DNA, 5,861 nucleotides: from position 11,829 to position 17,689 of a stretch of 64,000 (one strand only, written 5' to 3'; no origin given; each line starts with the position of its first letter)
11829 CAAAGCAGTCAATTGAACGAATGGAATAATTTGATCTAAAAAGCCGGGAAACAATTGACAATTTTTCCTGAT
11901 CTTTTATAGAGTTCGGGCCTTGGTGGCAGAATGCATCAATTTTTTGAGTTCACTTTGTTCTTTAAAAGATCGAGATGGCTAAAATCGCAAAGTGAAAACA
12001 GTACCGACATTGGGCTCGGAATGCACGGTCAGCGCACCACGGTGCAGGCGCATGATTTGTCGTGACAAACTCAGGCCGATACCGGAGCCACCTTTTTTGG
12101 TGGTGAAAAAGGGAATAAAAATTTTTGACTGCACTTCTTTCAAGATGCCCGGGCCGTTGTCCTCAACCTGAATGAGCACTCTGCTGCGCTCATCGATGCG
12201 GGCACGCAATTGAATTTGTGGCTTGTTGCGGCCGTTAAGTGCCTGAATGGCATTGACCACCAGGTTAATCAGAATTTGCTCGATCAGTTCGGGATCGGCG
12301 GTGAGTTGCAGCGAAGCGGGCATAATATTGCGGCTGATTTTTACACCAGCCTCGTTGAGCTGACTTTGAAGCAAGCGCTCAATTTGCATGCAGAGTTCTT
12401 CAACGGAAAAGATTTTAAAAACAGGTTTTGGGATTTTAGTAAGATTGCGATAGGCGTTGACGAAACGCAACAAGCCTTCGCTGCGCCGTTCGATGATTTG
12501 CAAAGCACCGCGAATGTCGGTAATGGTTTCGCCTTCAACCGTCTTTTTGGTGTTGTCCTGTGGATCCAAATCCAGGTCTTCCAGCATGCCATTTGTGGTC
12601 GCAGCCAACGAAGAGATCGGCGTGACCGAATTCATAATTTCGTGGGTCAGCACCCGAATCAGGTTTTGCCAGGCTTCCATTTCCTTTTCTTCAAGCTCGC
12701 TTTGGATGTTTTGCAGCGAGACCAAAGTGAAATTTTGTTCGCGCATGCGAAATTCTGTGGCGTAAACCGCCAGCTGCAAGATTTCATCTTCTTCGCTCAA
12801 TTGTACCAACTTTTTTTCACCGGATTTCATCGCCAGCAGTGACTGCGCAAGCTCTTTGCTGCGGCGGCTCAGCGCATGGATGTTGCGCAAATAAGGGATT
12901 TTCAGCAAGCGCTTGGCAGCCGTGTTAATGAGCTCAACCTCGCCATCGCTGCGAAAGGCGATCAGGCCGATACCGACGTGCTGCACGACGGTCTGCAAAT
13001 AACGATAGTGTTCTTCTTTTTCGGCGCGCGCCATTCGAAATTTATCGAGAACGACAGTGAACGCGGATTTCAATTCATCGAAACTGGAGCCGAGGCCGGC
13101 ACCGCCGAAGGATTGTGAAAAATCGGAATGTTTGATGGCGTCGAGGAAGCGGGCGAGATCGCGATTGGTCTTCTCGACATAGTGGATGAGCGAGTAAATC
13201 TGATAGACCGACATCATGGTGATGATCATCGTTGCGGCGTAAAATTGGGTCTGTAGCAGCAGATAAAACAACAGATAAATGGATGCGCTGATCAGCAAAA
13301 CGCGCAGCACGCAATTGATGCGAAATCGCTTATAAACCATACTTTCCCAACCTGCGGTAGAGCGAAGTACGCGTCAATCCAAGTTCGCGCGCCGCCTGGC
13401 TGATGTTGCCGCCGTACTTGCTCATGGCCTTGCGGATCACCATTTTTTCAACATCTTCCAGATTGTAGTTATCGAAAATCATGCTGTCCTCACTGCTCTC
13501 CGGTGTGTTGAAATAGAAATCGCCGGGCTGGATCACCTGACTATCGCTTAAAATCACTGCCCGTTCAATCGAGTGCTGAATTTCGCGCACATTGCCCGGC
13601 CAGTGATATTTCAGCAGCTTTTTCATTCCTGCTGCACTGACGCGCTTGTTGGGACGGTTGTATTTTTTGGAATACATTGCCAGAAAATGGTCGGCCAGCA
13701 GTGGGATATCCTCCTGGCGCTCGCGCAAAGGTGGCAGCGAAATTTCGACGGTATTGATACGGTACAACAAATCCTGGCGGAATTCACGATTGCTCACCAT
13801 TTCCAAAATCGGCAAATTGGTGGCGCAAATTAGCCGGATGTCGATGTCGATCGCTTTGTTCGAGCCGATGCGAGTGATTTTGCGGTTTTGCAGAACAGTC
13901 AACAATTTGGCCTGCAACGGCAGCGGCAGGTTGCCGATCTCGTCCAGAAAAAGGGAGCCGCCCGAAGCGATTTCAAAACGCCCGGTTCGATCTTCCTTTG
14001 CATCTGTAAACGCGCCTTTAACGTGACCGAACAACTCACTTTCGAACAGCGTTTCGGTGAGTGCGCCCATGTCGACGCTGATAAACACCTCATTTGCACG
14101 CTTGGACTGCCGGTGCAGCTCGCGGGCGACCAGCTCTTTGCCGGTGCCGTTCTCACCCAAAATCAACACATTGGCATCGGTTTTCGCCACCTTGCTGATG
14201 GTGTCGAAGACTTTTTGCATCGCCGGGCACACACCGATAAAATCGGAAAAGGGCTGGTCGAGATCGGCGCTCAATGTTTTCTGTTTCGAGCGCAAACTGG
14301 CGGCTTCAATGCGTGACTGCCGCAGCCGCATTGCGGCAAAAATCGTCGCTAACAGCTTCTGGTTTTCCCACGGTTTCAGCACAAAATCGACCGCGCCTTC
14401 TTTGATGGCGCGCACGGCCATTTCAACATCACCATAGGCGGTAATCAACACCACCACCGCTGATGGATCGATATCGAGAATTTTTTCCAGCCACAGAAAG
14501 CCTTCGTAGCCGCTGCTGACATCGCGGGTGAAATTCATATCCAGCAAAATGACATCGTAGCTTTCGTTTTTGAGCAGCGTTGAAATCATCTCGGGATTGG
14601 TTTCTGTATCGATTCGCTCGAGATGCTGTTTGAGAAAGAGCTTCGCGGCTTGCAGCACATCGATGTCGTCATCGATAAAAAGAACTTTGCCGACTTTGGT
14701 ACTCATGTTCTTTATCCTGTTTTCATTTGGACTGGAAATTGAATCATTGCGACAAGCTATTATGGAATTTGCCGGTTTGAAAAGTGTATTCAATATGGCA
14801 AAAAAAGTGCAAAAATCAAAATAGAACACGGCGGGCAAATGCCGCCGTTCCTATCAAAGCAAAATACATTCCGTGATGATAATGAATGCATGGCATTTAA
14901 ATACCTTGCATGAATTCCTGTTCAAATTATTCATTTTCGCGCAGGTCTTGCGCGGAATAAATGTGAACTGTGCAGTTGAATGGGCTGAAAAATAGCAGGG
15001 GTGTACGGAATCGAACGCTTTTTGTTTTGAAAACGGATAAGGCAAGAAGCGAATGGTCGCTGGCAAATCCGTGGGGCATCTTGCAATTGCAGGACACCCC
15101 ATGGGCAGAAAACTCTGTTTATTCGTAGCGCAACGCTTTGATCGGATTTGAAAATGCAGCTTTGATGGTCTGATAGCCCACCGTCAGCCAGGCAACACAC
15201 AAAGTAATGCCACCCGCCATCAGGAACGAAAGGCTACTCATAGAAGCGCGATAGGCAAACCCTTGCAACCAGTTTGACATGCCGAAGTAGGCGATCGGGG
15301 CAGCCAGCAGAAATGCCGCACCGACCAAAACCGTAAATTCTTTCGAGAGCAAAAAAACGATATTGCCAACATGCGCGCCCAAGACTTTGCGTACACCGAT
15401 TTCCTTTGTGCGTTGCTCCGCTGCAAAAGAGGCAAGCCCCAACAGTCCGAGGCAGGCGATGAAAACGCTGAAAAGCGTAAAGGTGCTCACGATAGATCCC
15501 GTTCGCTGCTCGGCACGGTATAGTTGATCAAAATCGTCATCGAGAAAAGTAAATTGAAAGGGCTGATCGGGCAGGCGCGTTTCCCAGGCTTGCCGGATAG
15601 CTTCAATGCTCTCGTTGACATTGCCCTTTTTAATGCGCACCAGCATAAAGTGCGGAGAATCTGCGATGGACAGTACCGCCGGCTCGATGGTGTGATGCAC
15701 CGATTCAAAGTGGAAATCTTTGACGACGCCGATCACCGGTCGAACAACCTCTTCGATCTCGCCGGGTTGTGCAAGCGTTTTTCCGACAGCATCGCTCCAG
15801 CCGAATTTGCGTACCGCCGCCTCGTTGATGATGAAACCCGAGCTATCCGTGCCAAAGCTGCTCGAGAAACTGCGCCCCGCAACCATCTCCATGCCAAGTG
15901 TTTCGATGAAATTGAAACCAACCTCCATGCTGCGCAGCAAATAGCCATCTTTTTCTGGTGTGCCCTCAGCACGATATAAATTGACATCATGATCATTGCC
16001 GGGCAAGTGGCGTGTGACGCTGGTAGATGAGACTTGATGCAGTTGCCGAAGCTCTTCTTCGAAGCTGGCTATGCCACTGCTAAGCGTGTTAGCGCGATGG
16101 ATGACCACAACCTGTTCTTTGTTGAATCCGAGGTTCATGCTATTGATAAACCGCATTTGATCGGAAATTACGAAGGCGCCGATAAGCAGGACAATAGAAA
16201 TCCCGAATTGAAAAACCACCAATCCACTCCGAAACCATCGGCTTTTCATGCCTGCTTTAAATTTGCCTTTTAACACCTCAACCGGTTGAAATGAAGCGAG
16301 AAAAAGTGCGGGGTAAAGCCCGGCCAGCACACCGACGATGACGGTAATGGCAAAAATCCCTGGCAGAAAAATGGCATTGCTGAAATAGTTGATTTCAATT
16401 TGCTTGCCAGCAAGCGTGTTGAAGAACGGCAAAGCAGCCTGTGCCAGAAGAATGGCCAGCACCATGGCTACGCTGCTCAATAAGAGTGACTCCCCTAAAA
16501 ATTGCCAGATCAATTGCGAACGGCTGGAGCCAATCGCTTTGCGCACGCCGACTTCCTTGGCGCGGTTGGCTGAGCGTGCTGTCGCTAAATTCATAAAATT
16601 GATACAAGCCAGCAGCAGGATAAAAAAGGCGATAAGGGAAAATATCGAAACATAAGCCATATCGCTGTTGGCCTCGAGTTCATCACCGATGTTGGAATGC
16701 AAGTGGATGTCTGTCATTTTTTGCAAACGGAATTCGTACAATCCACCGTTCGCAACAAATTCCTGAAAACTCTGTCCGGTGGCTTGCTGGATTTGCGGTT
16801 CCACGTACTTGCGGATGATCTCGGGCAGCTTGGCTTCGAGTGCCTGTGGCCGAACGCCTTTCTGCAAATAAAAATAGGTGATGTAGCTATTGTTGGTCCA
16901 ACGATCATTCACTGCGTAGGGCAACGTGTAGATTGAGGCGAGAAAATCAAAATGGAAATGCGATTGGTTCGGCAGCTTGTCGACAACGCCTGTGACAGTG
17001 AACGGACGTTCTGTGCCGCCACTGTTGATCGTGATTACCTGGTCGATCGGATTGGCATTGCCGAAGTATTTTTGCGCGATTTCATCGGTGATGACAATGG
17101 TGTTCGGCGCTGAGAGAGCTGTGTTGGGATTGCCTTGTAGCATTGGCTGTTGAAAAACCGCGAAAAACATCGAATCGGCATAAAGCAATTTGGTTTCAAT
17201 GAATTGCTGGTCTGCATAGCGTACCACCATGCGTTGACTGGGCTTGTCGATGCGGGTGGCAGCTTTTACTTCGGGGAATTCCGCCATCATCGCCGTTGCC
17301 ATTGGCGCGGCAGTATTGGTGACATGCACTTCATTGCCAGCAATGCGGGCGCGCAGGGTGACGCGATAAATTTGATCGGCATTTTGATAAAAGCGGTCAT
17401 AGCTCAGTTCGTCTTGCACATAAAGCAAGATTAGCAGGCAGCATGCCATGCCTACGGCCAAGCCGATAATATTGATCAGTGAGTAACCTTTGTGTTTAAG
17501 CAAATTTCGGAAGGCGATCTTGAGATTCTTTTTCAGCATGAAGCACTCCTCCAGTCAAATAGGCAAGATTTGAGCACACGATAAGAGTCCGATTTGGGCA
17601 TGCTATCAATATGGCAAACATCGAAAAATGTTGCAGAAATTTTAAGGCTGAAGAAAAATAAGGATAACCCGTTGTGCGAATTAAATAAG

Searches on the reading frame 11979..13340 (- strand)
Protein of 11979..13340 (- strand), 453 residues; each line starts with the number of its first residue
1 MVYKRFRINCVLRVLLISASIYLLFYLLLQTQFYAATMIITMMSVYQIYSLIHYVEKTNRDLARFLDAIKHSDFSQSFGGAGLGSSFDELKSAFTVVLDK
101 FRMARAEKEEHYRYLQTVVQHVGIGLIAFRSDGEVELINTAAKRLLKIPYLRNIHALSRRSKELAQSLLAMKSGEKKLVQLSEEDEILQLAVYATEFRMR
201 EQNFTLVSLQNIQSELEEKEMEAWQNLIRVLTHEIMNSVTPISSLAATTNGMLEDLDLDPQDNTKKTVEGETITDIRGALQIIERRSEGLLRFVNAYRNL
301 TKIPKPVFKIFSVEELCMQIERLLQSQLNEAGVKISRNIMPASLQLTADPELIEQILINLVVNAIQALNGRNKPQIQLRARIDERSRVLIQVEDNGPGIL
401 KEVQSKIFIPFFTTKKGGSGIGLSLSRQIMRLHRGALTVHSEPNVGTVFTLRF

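Call 27: search_protein_families(library=pfam, proteins=[window:11979-13340:-], max_evalue=0.0001)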
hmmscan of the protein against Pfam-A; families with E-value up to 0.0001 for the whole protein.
window:11979-13340:- (453 aa): 2 families
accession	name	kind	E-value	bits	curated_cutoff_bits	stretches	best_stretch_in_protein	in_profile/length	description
PF02518.31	HATPase_c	-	1.3e-23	83.9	26.4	1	349-453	2-107/111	Histidine kinase-, DNA gyrase B-, and HSP90-like ATPase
PF14501.12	HATPase_c_5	-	5.3e-05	23.5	22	0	354-442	7-91/102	GHKL domain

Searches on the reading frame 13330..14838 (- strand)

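Call 27: search_protein_families(library=pfam, proteins=[window:13330-14838:-], max_evalue=0.0001)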
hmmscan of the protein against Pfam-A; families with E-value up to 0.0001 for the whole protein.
window:13330-14838:- (502 aa): 9 families
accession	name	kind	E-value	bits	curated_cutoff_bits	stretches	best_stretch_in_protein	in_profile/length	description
PF00158.32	Sigma54_activat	-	2.4e-66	223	20.2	1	201-366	2-167/168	Sigma-54 interaction domain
PF25601.1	AAA_lid_14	-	8.6e-25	86.8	27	1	372-448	1-77/87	AAA+ ATPase lid domain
PF14532.12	Sigma54_activ_2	-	3.7e-19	69.8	25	1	201-371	1-138/138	Sigma-54 interaction domain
PF00072.30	Response_reg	-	1.8e-17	63.9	30.2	1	52-166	1-110/111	Response regulator receiver domain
PF02954.25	HTH_8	-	7.1e-17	61.3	22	1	460-500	2-42/42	Bacterial regulatory protein, Fis family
PF07728.20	AAA_5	-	1.6e-07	31.9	22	1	223-341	1-122/139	AAA domain (dynein-related subfamily)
PF00004.35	AAA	-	5.6e-06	27.3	21.2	0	224-343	1-111/131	ATPase family associated with various cellular activities (AAA)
PF18024.7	HTH_50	-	5.1e-05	23.3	27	0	460-502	8-49/50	Helix-turn-helix domain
PF07724.20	AAA_2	-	6.7e-05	23.4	27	0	222-352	4-135/166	AAA domain (Cdc48 subfamily)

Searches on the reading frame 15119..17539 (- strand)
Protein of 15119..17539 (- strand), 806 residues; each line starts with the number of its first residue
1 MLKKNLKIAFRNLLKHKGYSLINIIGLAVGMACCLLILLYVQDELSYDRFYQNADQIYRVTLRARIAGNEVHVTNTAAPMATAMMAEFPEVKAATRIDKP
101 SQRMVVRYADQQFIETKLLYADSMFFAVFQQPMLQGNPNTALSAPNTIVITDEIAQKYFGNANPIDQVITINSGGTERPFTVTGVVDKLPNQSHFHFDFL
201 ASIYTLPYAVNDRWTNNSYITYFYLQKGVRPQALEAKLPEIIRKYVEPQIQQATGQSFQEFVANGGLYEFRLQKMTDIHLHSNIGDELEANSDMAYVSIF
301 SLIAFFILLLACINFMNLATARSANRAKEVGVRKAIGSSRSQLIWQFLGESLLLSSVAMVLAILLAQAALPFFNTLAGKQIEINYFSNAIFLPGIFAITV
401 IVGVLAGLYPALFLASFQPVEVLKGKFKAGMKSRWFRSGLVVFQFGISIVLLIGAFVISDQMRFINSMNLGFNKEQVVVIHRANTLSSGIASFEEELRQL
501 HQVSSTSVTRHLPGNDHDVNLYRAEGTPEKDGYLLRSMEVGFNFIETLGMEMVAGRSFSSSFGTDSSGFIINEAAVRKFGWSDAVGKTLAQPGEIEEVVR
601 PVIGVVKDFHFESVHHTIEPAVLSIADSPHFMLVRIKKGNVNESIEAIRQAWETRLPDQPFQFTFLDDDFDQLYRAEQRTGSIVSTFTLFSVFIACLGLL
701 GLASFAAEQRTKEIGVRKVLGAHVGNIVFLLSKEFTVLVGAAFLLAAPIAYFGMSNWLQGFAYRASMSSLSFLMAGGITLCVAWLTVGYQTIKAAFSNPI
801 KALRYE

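Call 27: search_protein_families(library=pfam, proteins=[window:15119-17539:-], max_evalue=0.0001)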
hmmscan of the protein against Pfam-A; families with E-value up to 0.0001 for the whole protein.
window:15119-17539:- (806 aa): 2 families
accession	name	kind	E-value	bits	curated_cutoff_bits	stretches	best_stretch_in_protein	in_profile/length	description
PF12704.14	MacB_PCD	-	6.8e-32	111.9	27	1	20-239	1-205/207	MacB-like periplasmic core domain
PF02687.27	FtsX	-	2.7e-24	85.9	25.5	2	302-419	2-120/120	FtsX-like permease C-terminal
